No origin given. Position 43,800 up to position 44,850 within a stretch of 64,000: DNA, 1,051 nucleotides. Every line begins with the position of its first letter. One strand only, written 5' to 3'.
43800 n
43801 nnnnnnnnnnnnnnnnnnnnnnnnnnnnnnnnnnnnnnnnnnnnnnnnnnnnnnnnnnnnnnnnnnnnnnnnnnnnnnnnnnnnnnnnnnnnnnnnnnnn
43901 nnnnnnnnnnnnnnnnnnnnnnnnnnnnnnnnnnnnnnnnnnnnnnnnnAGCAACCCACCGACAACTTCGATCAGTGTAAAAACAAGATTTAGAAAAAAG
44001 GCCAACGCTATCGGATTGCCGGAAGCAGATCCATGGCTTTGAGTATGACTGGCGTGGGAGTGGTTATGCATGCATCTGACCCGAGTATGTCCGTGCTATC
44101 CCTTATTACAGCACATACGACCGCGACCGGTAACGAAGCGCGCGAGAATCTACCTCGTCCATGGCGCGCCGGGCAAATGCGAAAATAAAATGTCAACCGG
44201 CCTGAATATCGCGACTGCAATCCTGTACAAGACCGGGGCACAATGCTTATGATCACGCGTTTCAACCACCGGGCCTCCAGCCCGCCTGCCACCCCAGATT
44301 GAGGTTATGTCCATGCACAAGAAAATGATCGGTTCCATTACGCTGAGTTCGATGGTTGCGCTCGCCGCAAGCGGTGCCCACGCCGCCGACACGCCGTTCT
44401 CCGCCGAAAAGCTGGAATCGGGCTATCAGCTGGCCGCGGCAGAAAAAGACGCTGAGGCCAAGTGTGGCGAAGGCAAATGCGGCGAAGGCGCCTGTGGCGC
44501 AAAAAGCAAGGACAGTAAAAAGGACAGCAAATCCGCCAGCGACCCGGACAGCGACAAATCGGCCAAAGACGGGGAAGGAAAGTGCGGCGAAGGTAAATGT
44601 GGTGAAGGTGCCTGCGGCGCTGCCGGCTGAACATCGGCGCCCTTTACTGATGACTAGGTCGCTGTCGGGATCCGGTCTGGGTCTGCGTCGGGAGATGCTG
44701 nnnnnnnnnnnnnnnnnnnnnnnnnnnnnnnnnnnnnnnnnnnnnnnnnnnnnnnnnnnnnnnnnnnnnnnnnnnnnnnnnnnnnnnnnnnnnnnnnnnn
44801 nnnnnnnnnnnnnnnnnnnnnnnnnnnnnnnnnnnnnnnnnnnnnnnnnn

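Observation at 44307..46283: MNIO (DUF692) + DUF2063 + EGKCG-repeat precursor: a bufferin/HvfA-type RiPP metallophore cluster divergent from a CDF metal exporter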

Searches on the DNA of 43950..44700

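Call 63: search_rna_families(source=window, start=43950, end=44700, threshold=evalue, max_evalue=1)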
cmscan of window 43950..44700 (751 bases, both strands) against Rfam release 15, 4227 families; matches with E-value up to 1: 0.
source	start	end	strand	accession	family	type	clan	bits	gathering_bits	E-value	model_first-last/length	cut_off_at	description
